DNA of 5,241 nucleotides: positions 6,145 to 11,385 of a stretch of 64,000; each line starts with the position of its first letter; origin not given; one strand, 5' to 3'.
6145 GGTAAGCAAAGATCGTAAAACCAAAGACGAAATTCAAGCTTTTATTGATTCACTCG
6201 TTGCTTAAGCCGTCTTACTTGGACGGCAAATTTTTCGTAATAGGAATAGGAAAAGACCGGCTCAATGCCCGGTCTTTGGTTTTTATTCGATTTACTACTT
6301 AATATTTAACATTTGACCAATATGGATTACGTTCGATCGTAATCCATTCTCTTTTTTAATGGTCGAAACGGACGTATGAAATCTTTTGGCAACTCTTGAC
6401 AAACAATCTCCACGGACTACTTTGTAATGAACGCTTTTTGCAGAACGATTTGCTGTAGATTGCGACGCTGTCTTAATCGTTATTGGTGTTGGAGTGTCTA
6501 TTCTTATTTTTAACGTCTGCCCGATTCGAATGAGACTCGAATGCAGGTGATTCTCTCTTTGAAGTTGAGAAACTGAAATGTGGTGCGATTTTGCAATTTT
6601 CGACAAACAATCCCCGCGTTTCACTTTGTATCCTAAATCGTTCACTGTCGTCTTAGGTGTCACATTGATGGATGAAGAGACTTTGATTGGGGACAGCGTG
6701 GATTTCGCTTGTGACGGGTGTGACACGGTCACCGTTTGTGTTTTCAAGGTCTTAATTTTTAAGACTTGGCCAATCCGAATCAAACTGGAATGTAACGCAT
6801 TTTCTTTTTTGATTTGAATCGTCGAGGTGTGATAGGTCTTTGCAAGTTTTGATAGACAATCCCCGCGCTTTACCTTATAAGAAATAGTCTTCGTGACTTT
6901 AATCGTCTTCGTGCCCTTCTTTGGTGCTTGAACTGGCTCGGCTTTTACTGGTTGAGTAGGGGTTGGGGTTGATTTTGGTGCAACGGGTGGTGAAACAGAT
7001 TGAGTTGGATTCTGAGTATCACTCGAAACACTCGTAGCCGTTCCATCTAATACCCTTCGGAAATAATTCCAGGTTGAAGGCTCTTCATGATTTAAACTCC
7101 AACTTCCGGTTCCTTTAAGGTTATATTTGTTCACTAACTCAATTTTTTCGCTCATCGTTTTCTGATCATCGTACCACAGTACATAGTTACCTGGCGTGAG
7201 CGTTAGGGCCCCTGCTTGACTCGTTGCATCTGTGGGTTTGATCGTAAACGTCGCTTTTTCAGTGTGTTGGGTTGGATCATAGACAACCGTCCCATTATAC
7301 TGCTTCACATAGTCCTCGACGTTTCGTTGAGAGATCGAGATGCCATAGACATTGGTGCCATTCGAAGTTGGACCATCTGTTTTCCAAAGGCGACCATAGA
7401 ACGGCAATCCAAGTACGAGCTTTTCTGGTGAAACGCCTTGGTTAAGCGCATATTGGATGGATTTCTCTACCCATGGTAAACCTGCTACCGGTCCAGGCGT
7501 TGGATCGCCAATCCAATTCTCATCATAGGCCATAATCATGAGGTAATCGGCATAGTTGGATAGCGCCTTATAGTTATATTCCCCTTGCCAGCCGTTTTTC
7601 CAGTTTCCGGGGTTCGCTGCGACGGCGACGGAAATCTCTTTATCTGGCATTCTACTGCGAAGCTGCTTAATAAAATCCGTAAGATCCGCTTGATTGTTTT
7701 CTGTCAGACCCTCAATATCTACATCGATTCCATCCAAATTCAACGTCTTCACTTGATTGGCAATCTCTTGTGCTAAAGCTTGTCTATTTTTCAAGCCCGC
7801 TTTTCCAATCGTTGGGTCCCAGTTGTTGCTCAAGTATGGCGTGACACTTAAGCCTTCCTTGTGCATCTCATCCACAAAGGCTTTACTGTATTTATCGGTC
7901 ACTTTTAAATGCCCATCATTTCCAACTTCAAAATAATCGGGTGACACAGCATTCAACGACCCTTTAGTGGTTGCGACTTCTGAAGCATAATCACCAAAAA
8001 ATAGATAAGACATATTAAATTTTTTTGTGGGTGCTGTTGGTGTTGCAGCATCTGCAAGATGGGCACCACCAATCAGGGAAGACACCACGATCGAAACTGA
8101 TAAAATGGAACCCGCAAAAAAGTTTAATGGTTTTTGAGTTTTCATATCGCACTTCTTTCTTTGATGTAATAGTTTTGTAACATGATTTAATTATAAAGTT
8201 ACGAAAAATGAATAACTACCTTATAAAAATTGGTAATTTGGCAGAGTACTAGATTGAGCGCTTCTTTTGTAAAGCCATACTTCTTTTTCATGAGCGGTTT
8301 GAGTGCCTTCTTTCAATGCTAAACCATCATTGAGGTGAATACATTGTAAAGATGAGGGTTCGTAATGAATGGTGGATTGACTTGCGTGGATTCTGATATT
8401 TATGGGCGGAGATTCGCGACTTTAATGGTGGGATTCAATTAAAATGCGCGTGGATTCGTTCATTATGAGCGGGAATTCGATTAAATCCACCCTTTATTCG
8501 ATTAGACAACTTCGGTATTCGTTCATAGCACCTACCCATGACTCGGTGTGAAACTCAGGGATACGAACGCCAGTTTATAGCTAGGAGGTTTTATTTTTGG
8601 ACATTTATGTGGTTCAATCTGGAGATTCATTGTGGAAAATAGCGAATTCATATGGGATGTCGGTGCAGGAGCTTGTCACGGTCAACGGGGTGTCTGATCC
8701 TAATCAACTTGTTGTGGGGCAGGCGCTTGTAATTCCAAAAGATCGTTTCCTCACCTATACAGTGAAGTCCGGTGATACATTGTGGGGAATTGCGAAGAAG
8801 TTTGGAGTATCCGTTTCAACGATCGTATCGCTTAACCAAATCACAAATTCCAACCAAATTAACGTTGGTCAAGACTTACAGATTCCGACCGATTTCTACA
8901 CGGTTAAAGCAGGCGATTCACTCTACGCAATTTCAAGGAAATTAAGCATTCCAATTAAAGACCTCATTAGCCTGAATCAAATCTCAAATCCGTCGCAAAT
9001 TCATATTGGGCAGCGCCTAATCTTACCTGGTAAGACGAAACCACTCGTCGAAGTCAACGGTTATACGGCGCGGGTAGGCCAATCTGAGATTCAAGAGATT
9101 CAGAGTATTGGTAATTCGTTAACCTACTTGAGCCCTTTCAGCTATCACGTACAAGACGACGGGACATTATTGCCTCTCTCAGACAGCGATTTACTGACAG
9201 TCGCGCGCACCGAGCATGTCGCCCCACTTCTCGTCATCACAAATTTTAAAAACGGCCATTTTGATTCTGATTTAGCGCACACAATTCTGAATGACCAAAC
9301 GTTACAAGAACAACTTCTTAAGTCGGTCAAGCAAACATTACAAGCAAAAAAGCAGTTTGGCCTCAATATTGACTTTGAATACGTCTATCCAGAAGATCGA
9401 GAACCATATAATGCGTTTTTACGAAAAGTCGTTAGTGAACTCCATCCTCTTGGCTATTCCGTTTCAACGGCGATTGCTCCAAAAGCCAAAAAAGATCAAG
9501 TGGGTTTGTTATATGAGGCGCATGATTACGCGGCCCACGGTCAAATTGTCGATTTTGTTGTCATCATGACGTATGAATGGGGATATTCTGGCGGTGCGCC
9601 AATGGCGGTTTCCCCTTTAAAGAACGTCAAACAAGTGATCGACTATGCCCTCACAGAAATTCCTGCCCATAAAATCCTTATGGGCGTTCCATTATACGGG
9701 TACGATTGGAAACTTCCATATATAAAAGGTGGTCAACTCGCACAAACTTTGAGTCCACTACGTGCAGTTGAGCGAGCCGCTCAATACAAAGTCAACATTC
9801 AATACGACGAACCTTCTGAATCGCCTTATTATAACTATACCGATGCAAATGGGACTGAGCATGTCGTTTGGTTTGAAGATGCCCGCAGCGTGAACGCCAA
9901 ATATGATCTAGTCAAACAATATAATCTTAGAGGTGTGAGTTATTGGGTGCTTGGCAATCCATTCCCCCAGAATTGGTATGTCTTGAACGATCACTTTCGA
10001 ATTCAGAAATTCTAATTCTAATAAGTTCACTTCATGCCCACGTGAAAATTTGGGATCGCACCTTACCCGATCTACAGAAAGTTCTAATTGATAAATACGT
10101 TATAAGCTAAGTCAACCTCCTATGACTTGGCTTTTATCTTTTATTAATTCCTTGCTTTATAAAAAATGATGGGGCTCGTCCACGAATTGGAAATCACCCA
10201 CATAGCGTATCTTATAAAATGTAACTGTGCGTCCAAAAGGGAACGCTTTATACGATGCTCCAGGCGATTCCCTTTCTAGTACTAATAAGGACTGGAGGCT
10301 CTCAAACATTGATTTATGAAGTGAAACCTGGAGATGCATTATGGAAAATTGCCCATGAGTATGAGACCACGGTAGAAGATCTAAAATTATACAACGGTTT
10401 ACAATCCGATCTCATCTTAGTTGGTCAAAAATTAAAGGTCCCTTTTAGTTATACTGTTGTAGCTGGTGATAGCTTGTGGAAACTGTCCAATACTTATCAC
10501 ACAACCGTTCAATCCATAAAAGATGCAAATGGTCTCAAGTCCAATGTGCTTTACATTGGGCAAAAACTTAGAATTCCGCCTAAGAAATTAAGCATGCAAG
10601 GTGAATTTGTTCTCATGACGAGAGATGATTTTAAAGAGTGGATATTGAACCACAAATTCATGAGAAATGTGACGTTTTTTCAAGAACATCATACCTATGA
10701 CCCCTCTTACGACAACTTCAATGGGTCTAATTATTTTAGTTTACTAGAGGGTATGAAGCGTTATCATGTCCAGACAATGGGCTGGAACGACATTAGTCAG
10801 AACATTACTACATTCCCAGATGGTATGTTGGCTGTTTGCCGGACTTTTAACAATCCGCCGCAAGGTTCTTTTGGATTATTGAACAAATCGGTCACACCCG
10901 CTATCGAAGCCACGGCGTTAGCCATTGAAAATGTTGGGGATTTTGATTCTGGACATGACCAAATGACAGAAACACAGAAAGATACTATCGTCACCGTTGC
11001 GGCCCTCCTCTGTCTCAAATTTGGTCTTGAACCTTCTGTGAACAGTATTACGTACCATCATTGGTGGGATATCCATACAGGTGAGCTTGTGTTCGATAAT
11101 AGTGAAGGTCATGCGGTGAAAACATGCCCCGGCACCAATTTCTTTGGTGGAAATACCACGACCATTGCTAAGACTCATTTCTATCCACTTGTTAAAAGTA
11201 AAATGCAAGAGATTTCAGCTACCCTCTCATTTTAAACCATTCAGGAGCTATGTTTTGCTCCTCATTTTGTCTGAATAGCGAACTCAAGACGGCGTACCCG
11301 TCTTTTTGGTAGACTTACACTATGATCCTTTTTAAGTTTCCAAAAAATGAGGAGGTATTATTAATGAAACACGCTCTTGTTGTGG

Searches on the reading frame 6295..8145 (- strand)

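Call 85: search_protein_families(library=pfam, proteins=[window:6295-8145:-], max_evalue=0.001)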
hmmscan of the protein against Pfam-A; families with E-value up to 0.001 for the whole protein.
window:6295-8145:- (616 aa): 4 families
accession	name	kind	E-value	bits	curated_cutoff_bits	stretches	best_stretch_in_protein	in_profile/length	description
PF01476.26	LysM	-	3.9e-40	136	20.9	3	506-547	1-42/43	LysM domain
PF00704.34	Glyco_hydro_18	-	2.4e-33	116.6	29.6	1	119-352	88-315/317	Glycosyl hydrolases family 18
PF23473.1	LysM3_LYK4_5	-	5.7e-10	39.6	29.3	0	574-607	5-38/48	LYK4/5 LysM3 domain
PF23916.1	TIM-barrel_EndoS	-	9.8e-08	32.4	27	1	79-221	40-172/238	Endo-beta-N-acetylglucosaminidase EndoS TIM-barrel domain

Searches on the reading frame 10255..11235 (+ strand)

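Call 90: search_protein_families(library=pfam, proteins=[window:10255-11235:+], max_evalue=0.01)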
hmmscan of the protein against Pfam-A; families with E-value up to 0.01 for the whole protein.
window:10255-11235:+ (326 aa): 4 families
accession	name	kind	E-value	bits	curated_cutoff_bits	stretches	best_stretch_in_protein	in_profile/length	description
PF01476.26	LysM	-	2.2e-33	114.4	20.9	2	66-108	1-43/43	LysM domain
PF23473.1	LysM3_LYK4_5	-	2.9e-07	30.9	29.3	1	65-100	4-39/48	LYK4/5 LysM3 domain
PF23472.1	LysM2_CERK1_LYK3_4_5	-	5.6e-05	23.4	27.4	0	64-108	6-54/56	LYK3/4/5 LysM2 domain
PF01510.30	Amidase_2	-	0.00017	22.3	26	1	141-293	7-130/131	N-acetylmuramoyl-L-alanine amidase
